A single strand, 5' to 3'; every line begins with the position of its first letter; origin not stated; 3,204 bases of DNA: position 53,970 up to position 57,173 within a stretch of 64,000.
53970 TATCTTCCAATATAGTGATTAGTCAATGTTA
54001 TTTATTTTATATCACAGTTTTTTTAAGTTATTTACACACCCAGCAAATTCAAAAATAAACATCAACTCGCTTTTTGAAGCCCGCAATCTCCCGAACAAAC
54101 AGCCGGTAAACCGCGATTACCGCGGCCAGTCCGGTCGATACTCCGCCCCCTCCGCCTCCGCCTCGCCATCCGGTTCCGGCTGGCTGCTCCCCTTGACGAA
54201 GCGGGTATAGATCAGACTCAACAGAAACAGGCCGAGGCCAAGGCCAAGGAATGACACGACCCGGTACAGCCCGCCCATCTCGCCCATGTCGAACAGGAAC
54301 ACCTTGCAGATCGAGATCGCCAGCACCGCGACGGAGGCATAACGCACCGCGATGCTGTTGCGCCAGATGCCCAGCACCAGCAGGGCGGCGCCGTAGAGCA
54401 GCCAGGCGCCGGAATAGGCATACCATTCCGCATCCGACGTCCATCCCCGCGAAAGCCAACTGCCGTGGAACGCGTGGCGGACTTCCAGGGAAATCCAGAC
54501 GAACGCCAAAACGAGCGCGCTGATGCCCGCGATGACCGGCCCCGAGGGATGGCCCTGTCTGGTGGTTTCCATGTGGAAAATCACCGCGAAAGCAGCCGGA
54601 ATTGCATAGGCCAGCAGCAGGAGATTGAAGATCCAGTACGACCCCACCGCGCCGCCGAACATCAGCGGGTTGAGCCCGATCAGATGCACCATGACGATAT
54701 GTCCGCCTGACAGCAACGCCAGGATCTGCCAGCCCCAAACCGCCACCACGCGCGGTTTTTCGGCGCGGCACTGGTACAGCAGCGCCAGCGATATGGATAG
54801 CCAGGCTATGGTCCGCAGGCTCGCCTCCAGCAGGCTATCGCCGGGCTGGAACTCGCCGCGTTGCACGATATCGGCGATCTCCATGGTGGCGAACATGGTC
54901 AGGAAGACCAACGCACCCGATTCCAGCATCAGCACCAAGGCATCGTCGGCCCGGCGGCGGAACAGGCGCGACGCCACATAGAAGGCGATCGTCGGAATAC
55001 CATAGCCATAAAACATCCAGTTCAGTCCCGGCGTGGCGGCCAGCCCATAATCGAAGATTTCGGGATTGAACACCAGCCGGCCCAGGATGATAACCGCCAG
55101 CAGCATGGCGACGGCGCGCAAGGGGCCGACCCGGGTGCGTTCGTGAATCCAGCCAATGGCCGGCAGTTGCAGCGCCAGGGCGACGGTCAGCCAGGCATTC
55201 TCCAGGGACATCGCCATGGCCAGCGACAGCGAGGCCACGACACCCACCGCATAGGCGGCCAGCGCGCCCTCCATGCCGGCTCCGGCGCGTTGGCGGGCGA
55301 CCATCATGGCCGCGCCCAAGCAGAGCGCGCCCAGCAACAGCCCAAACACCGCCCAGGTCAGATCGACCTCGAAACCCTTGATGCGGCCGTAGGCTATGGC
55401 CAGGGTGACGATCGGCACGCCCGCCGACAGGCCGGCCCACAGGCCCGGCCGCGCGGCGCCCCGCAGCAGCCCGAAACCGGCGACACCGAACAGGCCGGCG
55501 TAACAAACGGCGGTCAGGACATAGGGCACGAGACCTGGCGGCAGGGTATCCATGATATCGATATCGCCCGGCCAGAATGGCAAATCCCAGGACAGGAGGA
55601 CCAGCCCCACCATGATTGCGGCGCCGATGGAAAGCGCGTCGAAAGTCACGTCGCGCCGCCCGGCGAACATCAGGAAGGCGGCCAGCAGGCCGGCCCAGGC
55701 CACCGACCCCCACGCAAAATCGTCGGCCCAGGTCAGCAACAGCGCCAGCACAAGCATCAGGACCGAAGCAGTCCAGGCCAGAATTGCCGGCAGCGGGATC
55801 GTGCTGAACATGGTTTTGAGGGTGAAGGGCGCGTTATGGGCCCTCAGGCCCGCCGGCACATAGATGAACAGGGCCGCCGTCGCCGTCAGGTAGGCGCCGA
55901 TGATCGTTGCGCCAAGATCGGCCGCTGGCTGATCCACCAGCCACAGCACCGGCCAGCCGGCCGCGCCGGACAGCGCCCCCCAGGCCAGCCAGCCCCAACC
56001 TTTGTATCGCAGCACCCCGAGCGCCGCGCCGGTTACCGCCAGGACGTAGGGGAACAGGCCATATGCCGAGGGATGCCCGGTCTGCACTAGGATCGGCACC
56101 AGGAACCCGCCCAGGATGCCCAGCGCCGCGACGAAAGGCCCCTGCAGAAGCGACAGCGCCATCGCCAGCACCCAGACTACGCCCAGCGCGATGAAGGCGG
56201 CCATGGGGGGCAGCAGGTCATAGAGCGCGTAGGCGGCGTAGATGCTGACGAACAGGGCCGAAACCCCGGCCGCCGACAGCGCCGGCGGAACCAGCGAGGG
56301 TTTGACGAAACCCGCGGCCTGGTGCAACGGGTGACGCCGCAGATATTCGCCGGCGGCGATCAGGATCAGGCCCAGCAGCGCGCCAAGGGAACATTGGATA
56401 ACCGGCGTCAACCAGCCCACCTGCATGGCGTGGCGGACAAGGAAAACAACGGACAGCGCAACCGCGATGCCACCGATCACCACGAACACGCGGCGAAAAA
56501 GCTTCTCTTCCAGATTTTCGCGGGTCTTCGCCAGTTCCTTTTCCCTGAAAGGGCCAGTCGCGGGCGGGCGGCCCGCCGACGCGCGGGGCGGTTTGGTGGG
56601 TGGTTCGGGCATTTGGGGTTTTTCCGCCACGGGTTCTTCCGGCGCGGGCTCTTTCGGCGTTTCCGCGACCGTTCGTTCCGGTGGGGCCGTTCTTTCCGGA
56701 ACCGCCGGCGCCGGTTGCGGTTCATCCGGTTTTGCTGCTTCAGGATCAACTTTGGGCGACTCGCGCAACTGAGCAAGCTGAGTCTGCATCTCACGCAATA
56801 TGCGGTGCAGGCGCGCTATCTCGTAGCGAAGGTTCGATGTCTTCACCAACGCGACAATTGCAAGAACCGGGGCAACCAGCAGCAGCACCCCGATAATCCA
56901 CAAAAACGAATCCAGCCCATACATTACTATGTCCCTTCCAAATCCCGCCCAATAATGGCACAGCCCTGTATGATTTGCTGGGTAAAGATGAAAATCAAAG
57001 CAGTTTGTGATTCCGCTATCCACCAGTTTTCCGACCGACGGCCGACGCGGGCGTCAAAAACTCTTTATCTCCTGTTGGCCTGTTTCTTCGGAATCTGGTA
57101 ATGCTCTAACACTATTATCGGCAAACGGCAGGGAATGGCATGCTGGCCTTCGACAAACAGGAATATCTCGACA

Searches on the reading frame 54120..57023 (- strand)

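Call 62: search_protein_families(library=pfam, proteins=[window:54120-57023:-], max_evalue=0.001)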
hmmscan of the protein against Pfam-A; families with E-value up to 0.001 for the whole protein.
window:54120-57023:- (968 aa): 1 family
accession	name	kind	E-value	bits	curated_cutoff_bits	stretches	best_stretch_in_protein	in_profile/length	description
PF10101.14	DUF2339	-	1.7e-111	374.5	33.6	1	178-942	3-659/659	Predicted membrane protein (DUF2339)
